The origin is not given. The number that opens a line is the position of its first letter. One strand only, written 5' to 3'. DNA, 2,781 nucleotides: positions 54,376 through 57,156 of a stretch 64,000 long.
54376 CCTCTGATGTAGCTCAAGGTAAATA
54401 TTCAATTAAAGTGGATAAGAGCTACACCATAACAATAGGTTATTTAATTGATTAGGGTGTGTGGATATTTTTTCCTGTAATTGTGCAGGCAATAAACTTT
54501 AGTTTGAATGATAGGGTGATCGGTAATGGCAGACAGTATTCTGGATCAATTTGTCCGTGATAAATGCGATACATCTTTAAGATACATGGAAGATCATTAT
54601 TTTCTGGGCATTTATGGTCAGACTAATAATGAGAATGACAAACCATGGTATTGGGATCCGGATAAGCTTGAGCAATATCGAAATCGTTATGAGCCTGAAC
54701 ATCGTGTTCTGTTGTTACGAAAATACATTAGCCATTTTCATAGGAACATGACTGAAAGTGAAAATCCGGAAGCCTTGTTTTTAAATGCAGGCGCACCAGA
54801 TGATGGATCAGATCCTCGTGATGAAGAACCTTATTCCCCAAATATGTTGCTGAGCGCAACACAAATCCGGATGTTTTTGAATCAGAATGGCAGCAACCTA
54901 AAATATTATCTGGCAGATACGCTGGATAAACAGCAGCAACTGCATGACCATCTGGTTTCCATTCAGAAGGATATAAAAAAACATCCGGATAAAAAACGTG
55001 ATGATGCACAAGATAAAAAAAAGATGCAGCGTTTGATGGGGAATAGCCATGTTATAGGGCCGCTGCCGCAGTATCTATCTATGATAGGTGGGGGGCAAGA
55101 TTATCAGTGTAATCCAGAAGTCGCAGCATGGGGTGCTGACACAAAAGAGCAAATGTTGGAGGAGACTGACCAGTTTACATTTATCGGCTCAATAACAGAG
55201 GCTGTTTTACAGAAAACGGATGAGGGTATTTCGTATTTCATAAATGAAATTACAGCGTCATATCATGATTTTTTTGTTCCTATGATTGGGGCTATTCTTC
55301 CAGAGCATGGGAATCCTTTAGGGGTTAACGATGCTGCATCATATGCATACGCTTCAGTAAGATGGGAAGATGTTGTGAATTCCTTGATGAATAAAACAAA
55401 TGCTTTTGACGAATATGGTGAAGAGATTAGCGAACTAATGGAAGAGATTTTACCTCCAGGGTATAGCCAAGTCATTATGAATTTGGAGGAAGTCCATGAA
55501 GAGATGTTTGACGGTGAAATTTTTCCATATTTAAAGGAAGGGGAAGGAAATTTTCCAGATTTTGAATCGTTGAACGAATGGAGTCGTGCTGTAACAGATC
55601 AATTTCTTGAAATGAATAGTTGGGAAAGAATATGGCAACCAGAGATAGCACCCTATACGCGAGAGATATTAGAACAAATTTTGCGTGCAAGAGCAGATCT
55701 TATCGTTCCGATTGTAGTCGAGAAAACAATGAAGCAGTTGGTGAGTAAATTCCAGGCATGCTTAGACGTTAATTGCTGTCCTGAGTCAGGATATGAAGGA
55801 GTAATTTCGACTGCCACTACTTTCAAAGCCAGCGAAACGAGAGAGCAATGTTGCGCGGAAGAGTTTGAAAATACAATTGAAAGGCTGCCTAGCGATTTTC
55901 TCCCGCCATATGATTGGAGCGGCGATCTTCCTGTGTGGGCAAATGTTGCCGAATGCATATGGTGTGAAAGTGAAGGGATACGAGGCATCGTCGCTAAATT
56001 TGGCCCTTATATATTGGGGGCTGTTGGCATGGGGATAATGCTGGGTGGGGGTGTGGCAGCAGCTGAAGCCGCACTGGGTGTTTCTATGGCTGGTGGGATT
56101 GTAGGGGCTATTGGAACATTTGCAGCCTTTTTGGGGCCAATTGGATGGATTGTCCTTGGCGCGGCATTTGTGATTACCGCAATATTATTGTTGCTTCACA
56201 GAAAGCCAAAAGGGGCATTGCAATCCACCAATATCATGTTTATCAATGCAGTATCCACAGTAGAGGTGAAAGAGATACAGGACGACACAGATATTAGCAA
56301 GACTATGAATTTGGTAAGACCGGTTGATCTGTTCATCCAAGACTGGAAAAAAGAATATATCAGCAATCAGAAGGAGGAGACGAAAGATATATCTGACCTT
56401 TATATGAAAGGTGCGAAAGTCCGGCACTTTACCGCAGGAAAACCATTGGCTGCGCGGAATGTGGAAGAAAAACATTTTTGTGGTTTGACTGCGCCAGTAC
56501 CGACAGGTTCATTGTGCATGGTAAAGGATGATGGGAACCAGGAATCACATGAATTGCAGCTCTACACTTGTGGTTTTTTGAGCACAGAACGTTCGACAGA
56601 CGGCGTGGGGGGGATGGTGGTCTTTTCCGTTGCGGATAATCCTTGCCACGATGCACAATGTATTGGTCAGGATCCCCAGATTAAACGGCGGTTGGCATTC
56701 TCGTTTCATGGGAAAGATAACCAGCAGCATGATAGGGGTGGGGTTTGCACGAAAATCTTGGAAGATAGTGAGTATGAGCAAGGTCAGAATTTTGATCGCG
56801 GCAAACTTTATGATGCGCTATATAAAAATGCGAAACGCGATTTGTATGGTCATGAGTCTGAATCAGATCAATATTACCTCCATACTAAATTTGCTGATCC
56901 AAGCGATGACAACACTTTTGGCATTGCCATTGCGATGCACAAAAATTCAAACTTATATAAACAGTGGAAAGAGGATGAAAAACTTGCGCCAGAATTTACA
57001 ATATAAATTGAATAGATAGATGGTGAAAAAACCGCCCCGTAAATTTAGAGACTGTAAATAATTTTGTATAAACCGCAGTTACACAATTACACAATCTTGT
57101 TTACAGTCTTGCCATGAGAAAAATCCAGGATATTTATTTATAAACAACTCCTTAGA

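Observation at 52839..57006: AT-rich three-gene cassette of unrecognisable proteins beside the tRNA-Phe hotspot: best candidate for an undescribed (membrane-targeting or toxin-like) system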

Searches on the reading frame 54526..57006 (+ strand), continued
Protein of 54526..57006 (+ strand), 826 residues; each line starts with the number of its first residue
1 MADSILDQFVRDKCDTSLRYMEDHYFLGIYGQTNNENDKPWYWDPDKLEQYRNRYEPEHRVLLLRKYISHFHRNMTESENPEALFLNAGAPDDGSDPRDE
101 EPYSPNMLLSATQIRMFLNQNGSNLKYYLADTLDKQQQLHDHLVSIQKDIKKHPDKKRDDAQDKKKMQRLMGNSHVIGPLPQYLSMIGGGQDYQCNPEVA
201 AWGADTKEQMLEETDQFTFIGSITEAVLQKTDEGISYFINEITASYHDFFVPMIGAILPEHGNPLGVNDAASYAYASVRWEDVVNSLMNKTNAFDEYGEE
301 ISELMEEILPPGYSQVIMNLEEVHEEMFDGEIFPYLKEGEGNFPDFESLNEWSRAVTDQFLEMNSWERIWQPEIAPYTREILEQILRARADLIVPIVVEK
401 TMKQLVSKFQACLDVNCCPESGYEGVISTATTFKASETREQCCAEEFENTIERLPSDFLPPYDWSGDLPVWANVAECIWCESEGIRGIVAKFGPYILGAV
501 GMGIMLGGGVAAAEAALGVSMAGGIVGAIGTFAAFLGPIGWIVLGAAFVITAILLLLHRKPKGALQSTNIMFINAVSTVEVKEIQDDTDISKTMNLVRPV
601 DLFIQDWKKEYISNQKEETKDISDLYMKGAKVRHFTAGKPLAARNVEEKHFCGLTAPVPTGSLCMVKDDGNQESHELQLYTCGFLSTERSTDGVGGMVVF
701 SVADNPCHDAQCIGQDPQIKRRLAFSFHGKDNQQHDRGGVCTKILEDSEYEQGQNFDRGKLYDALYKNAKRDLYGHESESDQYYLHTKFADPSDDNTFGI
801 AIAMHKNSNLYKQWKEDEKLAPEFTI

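Call 85: search_protein_families(library=phrogs, proteins=[window:54526-57006:+, P0004, P0005, P0010, P0011], max_evalue=0.01)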
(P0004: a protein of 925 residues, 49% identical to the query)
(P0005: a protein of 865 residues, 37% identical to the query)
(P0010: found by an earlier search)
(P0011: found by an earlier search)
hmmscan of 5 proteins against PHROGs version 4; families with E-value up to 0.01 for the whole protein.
window:54526-57006:+ (826 aa): 0 families

P0004 (925 aa): 0 families

P0005 (865 aa): 1 family
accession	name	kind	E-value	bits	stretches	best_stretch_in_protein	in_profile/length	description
phrog_2335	-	tail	0.0026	16.7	1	521-615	745-853/1536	tail length tape measure protein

P0010 (215 aa): 0 families

P0011 (299 aa): 0 families

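Call 103: search_protein_families(library=padloc, proteins=[P0004, P0005, P0011, P0010], max_evalue=0.1)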
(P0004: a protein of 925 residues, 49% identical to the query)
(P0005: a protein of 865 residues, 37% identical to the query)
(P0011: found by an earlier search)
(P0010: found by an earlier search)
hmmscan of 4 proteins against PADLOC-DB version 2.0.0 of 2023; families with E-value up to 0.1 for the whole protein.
P0004 (925 aa): 1 family
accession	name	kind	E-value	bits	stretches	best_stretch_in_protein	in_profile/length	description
PDLC00294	PtuA1|PtuA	-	0.002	14.9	1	59-129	137-205/548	AAA ATPase domain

P0005 (865 aa): 1 family
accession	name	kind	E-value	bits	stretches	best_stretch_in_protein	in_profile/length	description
PDLC01996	SAVED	-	0.058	11.6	0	329-392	40-103/145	-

P0011 (299 aa): 0 families

P0010 (215 aa): 0 families

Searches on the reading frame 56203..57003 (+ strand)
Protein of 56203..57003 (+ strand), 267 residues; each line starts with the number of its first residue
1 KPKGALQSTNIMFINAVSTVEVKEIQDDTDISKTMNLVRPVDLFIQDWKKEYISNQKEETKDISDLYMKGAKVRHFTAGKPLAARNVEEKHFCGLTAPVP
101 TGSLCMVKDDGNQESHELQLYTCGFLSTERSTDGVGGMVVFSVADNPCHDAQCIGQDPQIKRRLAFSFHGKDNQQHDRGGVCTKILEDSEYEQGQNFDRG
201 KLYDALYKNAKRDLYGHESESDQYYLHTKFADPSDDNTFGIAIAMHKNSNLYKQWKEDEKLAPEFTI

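Call 40: find_related_loci(query=A5, collection=genome_contigs, flank=10000)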
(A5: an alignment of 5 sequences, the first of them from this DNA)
Query A5 (267 aa) in genome_contigs; peptide patterns used: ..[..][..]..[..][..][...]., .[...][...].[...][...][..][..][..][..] (x = any residue, [..] = any of these).
45 stretches matched a pattern, but none encodes a relative of the query by tblastn (E <= 1e-3).

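Call 45: find_homologous_proteins(query=A5, max_evalue=10)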
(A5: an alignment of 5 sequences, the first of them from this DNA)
Query A5 (5 sequences): 2264 candidates shared short words with the query, none scored E <= 10.

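Call 50: search_solved_structures(query=A5, max_evalue=10, show_alignments=3)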
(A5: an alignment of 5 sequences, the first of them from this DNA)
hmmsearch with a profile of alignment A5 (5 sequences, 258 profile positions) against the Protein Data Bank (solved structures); distinct sequences matched with E-value up to 10: 1.
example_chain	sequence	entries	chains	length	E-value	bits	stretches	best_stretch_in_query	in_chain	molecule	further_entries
2chg_A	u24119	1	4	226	1.4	11.8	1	38-99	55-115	REPLICATION FACTOR C SMALL SUBUNIT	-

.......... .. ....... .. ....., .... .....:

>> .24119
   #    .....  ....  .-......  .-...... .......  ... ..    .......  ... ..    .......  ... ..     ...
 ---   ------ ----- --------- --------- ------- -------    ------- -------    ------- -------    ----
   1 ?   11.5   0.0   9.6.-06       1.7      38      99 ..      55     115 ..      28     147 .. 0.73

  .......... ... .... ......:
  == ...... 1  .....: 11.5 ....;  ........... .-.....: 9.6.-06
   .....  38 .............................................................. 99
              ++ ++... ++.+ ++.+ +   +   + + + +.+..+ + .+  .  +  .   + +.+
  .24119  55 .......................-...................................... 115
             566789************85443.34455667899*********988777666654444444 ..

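Call 51: search_protein_families(library=pfam, alignment_id=A5, max_evalue=10)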
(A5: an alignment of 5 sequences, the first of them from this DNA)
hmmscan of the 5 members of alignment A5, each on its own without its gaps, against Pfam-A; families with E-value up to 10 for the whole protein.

A. member 1, seq(267 aa): 0 families

B. families by the number of members that match (of 5 scanned): 0 families

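Call 52: find_related_loci(query=A5, collection=metagenome_contigs, flank=10000)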
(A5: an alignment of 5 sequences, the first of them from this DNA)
Query A5 (267 aa) in metagenome_contigs; peptide patterns used: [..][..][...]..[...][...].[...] (x = any residue, [..] = any of these).
133 stretches matched a pattern, but none encodes a relative of the query by tblastn (E <= 1e-3).

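Call 55: find_related_loci(query=A5, collection=viral_contigs, flank=10000)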
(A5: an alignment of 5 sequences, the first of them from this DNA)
Query A5 (267 aa) in viral_contigs; peptide patterns used: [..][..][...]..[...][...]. (x = any residue, [..] = any of these).
160 stretches matched a pattern, but none encodes a relative of the query by tblastn (E <= 1e-3).

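Call 61: predict_structure(alignment_id=A5)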
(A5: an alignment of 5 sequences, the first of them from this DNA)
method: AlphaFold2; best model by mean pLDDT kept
length: 267 residues; sequences in the alignment: 5
mean_pLDDT: 57.6   pTM: 0.63
mean pLDDT of the five models: 57.6, 55.3, 50.8, 50.5, 46.2
residues with pLDDT >= 90: 0; 70-90: 81; 50-70: 91; < 50: 95
segments of 3 or more residues with pLDDT < 50: 28-102, 148-152, 154-156, 264-267
pLDDT, mean of each block of 10 residues (from residue 1): 62 69 49 37 41 42 30 33 28 33 54 56 65 70 55 50 74 59 77 65 73 75 84 72 79 74 48
secondary structure, 60 per line:
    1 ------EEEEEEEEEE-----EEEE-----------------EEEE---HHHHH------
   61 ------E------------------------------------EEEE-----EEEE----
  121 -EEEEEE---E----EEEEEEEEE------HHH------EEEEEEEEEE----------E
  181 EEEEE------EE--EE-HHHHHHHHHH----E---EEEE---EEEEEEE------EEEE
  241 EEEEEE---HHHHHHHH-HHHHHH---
elements in order: E7-16 E22-25 E43-46 H50-54 E104-107 E113-116 E122-127 E136-144 E160-169 E180-185 H199-208 E217-220 E224-230 E237-246 H250-257 H259-264

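Call 64: fold_search(model_id=the predicted structure, library=pdb)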
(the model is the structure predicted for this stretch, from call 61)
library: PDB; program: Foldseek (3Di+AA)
matches with E <= 10: 204; with E <= 0.001: 1
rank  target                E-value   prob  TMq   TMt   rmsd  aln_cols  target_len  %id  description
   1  9eyq_A                3.6e-04  1.00  0.39  0.54   5.8       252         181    6  The structure of nonameric pore of RN1 variant of actinoporin Fav (released 2025-04-23)
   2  4tsy_A                1.3e-03  1.00  0.35  0.51   8.7       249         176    8  Crystal structure of FraC with lipids (released 2015-03-04)
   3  9l8e_A                1.6e-03  1.00  0.34  0.51   8.3       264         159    9  Structure of Gh-TDH with Additional N-Terminus in Complex with Double-Stranded DNA Containing a 2-Nucleotide 5' Overha (released 2025-12-31)
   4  9eyo_A                2.6e-03  1.00  0.40  0.56   8.1       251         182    8  The structure of solubilized octameric pore of actinoporin Fav prepared on POPG, cholesterol, sphingomyelin membranes (released 2025-04-23)
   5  9eyp_A                2.9e-03  1.00  0.38  0.53   7.8       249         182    9  The structure of octameric pore of RN1 variant of actinoporin Fav (released 2025-04-23)
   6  9eym_A                5.4e-03  1.00  0.38  0.53   7.8       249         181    8  The structure of solubilized octameric pore of actinoporin Fav prepared on DOPC:sphingomyelin membranes (released 2025-04-23)
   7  5h0q                  6.0e-03  1.00  0.34  0.43   7.5       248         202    9  Crystal structure of lipid binding protein Nakanori at 1.5A (released 2016-10-19)
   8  1kd6_MODEL_1_A        1.5e-02  0.77  0.27  0.36  10.7       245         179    9  Solution structure of the eukaryotic pore-forming cytolysin equinatoxin II (released 2002-02-13)
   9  3w9p_A                1.8e-02  0.97  0.33  0.47   9.1       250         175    8  Crystal structure of monomeric FraC (second crystal form) (released 2014-04-09)
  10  5v3s_A                2.1e-02  0.69  0.26  0.41  12.2       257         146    8  Crystal structure of IP-1A from Alcaligenes faecalis at 1.8A resolution (released 2017-06-14)
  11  6k2g_A                4.4e-02  0.96  0.34  0.49   9.3       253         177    7  Structure of FraE in the monomer state (released 2020-03-25)
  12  5v3s_B                4.9e-02  0.66  0.26  0.43  12.3       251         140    8  Crystal structure of IP-1A from Alcaligenes faecalis at 1.8A resolution (released 2017-06-14)
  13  7pud                  5.2e-02  0.96  0.35  0.52   8.6       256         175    7  Bryoporin - actinoporin from moss Physcomitrium patens (released 2022-09-28)
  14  9gki_A                5.5e-02  0.96  0.35  0.58   7.5       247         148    9  Structure of 5mer pore intermediate of Sticholysin II (StnII) toxin in lipid nanodiscs (released 2025-09-17)
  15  1tzq                  7.7e-02  0.93  0.36  0.51   8.5       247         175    7  Crystal structure of the equinatoxin II 8-69 double cysteine mutant (released 2004-09-28)
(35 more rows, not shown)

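Call 87: fold_search(model_id=the predicted structure, library=viral)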
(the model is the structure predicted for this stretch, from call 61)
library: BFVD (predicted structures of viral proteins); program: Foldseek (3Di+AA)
matches with E <= 10: 184; with E <= 0.001: 0
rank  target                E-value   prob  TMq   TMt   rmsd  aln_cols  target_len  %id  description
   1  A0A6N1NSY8            2.8e-01  0.12  0.12  0.10  15.3       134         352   13  Putative orfan [Tupanvirus soda lake]
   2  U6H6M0                2.8e-01  0.06  0.19  0.16  18.8       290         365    8  Gp5 [Caviid herpesvirus 2 str. CIDMTR]
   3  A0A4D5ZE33            3.9e-01  0.12  0.12  0.24  10.5       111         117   11  Uncharacterized protein [Burkholderia phage BcepSaruman]
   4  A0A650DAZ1            4.2e-01  0.06  0.13  0.16  19.5       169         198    6  (no name in the UniProt tables at hand)
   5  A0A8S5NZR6            4.2e-01  0.02  0.09  0.14  18.3       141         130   10  Uncharacterized protein [Myoviridae sp. ctLnO19]
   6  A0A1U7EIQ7            4.4e-01  0.02  0.09  0.07  22.3       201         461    7  (no name in the UniProt tables at hand)
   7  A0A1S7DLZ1            4.6e-01  0.03  0.14  0.10  24.0       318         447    8  MC157 [Molluscum contagiosum virus subtype 2]
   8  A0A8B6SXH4            5.5e-01  0.05  0.15  0.09  20.2       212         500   10  (no name in the UniProt tables at hand)
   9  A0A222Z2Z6            5.8e-01  0.09  0.16  0.26  14.8       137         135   12  Uncharacterized protein [Bacillus phage PPIsBest]
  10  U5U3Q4                5.8e-01  0.08  0.14  0.15  14.2       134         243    9  (no name in the UniProt tables at hand)
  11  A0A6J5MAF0            6.2e-01  0.23  0.15  0.38   6.0        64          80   11  Uncharacterized protein [uncultured Caudovirales phage]
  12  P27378                7.3e-01  0.01  0.08  0.04  29.3       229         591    7  Adsorption protein P2 [Enterobacteria phage PRD1]
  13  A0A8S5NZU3            8.7e-01  0.05  0.10  0.07  11.9       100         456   14  Uncharacterized protein [Myoviridae sp. ctLnO19]
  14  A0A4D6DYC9            8.7e-01  0.03  0.11  0.07  19.7       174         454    7  Uncharacterized protein [Edwardsiella phage pEt-SU]
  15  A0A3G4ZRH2            9.2e-01  0.02  0.10  0.11  21.4       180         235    9  Uncharacterized protein [Dasosvirus sp.]
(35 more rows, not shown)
